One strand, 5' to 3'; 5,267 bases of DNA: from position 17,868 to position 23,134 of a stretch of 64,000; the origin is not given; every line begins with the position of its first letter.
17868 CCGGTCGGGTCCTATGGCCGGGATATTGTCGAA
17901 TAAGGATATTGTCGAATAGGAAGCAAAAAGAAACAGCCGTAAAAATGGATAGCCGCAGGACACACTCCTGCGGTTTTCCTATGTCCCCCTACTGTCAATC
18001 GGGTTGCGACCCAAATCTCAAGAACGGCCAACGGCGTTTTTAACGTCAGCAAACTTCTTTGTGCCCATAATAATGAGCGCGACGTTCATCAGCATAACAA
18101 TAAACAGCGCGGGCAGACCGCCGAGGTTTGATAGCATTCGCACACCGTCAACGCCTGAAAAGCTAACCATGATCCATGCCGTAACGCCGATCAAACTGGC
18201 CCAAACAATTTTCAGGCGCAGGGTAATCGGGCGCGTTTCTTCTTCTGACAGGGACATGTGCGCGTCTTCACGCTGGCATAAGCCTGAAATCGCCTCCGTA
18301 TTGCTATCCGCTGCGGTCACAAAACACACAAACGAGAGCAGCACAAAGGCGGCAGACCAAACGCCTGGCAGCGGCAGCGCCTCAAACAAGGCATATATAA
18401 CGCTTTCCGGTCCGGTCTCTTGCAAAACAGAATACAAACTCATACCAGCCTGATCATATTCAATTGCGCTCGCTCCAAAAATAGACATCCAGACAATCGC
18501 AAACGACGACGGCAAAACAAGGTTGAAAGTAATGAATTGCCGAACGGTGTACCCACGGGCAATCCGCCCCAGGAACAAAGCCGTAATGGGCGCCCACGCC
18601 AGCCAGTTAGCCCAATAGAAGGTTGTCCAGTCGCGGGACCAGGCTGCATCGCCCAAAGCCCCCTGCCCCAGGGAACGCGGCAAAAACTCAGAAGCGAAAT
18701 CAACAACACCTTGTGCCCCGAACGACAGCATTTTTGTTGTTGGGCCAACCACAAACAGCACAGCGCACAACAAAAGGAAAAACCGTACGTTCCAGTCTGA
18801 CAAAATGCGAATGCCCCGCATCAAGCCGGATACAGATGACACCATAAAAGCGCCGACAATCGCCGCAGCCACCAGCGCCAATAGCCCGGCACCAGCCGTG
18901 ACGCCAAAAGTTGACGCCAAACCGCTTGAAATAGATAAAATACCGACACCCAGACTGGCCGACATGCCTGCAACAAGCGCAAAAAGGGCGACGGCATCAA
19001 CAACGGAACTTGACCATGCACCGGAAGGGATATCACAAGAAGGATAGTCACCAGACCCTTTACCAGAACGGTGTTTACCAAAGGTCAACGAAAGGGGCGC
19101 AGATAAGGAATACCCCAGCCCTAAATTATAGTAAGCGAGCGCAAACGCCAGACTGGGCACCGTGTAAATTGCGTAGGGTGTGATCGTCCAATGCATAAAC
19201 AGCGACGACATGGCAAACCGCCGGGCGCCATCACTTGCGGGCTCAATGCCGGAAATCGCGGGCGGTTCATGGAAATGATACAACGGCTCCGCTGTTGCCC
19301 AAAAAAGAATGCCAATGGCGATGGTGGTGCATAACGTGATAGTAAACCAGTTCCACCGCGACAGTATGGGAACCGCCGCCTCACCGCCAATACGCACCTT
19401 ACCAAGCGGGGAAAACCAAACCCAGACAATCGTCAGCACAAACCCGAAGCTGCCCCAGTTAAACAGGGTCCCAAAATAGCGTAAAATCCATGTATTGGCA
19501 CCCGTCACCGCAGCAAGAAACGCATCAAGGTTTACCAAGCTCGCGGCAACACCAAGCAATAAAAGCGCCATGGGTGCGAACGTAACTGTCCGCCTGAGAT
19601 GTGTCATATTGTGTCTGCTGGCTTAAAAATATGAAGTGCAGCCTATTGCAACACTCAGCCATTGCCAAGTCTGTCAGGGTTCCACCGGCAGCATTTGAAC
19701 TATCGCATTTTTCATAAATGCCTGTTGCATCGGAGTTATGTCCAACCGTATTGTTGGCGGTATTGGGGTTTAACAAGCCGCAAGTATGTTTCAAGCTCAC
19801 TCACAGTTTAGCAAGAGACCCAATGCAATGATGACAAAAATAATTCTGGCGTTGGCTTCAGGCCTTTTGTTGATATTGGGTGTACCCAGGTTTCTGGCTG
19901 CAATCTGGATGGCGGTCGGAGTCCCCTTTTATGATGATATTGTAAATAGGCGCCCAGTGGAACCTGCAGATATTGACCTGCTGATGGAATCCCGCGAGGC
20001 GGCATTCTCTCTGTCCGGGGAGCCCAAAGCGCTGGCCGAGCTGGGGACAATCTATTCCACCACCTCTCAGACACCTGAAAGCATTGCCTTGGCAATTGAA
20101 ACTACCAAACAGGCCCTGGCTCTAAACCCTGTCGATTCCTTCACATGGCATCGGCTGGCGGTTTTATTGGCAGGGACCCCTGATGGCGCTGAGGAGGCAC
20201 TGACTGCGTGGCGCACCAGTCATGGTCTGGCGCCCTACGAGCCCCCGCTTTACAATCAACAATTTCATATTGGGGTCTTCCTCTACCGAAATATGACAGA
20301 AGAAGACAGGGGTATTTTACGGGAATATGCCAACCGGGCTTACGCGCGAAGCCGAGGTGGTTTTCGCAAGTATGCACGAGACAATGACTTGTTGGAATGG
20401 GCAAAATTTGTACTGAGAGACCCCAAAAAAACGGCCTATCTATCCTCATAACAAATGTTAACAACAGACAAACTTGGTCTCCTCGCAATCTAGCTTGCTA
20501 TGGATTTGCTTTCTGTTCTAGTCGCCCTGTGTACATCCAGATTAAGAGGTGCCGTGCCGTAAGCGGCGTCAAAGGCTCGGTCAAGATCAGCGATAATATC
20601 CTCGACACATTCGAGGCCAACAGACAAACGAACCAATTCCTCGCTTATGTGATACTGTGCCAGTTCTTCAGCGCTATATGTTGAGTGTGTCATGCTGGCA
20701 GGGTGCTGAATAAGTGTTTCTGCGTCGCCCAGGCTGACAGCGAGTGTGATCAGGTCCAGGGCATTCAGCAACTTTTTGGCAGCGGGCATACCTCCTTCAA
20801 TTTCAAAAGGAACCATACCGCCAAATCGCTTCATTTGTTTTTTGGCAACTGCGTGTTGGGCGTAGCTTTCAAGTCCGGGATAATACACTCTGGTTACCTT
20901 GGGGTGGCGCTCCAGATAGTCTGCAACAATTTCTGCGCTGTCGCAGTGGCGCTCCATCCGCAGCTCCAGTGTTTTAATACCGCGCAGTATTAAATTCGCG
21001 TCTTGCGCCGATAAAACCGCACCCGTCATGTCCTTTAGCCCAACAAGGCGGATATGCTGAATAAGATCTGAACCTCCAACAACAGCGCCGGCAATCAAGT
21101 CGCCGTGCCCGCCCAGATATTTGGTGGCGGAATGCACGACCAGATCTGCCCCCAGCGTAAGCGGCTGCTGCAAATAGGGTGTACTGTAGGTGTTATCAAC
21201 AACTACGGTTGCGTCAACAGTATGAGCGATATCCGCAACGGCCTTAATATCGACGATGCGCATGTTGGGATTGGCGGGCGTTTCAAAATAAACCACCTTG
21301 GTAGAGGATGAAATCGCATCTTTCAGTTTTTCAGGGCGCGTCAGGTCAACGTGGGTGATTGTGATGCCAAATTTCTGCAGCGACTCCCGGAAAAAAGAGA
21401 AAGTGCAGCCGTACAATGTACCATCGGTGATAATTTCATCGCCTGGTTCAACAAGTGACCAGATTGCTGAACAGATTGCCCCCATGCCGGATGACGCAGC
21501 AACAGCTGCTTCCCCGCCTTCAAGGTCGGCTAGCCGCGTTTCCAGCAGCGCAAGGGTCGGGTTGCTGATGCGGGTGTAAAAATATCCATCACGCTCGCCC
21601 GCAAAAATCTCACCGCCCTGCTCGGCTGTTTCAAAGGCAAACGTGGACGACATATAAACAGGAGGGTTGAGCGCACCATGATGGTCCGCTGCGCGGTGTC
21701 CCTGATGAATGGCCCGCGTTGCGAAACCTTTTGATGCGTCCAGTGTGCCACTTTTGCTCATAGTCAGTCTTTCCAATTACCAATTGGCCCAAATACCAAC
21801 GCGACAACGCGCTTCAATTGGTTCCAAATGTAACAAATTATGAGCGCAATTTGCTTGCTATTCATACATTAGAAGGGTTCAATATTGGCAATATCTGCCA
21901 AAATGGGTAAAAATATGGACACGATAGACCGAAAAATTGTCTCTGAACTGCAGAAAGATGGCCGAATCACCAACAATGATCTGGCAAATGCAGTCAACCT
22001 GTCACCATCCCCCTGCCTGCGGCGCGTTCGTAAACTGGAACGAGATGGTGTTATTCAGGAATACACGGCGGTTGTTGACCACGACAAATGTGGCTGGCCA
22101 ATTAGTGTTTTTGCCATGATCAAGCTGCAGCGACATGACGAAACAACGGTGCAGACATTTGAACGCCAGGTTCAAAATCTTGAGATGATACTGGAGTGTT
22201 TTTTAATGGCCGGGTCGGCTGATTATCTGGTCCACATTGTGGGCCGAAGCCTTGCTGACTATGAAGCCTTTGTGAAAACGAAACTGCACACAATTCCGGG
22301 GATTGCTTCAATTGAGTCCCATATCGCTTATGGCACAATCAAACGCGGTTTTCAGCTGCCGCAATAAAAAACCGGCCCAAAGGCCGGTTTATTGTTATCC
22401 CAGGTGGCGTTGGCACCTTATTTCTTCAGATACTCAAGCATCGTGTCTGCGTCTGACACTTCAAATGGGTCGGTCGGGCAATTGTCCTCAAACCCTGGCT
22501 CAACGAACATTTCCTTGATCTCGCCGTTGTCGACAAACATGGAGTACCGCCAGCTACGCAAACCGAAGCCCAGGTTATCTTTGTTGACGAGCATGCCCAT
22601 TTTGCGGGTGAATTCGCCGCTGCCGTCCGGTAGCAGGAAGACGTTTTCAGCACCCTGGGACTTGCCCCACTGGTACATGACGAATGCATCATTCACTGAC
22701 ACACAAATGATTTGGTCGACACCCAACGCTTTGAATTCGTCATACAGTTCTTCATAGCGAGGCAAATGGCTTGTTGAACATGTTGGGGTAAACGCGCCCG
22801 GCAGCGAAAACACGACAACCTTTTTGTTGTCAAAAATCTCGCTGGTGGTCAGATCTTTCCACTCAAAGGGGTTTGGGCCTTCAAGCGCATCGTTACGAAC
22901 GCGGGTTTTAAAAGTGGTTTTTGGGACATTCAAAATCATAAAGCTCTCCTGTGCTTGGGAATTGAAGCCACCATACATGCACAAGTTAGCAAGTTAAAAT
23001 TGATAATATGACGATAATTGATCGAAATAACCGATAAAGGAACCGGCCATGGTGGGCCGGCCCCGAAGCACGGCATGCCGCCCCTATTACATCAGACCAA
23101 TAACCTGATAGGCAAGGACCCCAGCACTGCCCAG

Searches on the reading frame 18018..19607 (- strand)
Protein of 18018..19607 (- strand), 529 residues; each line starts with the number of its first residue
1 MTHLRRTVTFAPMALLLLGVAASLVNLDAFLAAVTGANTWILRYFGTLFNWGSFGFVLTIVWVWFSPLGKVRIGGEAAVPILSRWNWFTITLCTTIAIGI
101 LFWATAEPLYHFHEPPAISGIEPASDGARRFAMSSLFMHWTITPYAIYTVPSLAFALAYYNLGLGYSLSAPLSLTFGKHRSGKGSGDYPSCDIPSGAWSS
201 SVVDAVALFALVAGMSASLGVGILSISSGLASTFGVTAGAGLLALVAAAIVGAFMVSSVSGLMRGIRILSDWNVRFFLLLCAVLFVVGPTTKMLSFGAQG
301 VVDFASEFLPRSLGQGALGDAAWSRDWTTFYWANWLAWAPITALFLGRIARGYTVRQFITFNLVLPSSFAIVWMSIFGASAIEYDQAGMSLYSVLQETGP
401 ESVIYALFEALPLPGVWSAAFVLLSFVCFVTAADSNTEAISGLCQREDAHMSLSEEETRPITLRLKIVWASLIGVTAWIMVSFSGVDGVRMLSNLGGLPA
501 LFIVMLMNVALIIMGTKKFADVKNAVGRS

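Call 23: search_protein_families(library=pfam, proteins=[window:18018-19607:-], max_evalue=0.00001)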
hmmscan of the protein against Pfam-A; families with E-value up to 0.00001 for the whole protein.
window:18018-19607:- (529 aa): 1 family
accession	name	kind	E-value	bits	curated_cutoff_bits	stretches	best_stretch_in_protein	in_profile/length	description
PF02028.23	BCCT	-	1.8e-113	380.1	27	1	8-513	1-480/485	BCCT, betaine/carnitine/choline family transporter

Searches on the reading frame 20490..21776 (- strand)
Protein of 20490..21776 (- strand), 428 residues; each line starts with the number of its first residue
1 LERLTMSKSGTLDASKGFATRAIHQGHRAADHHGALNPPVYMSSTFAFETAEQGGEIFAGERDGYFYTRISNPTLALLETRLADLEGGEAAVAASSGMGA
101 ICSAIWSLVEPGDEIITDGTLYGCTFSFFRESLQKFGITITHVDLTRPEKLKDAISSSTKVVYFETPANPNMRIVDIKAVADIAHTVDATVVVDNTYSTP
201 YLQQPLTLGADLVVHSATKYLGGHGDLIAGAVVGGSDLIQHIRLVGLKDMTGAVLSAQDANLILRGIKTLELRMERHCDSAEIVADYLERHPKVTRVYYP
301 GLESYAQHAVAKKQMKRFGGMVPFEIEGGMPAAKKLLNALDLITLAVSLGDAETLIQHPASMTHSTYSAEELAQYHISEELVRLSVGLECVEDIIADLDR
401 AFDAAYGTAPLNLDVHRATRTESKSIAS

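Call 10: search_protein_families(library=pfam, proteins=[window:20490-21776:-], max_evalue=0.001)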
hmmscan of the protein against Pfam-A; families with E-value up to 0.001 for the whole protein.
window:20490-21776:- (428 aa): 5 families
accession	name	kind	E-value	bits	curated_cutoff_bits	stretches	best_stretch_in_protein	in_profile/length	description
PF01053.26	Cys_Met_Meta_PP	-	4.8e-144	480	27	1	20-402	2-380/381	Cys/Met metabolism PLP-dependent enzyme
PF06838.17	Met_gamma_lyase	-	2.5e-09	36.6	24.2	1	62-242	47-246/405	Methionine gamma-lyase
PF00155.27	Aminotran_1_2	-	1e-08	35.2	19.7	1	74-243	42-242/361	Aminotransferase class I and II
PF00266.25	Aminotran_5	-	3.8e-08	33.1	21.5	1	103-240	79-219/371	Aminotransferase class-V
PF01041.23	DegT_DnrJ_EryC1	-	0.00056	19.7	19.8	0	73-195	24-146/360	DegT/DnrJ/EryC1/StrS aminotransferase family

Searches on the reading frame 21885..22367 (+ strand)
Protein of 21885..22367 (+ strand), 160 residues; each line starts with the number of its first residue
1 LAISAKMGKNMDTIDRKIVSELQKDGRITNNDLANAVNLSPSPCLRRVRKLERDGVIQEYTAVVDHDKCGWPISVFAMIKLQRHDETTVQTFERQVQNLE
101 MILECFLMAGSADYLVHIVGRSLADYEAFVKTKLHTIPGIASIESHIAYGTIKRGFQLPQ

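Call 10: search_protein_families(library=pfam, proteins=[window:21885-22367:+], max_evalue=0.001)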
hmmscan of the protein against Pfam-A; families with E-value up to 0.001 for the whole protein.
window:21885-22367:+ (160 aa): 4 families
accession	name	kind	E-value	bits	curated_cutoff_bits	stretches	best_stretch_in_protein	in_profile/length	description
PF13412.12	HTH_24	-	8.7e-22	76.9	21.9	1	11-58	1-48/48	Winged helix-turn-helix DNA-binding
PF01037.27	AsnC_trans_reg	-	1.3e-19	70.3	25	1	78-149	2-71/73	Lrp/AsnC ligand binding domain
PF13404.12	HTH_AsnC-type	-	3.4e-18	65.6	27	1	11-52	1-42/42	AsnC-type helix-turn-helix domain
PF01047.28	MarR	-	0.00092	19.5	24.6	0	18-58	8-48/59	MarR family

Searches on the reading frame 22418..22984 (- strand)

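Call 10: search_protein_families(library=pfam, proteins=[window:22418-22984:-], max_evalue=0.001)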
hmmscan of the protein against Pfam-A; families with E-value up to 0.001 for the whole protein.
window:22418-22984:- (188 aa): 2 families
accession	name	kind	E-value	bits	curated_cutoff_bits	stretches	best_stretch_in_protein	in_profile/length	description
PF08534.16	Redoxin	-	1e-32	113.4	26.6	1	43-182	19-147/148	Redoxin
PF00578.27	AhpC-TSA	-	4.2e-13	49.8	26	1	41-157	14-122/124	AhpC/TSA family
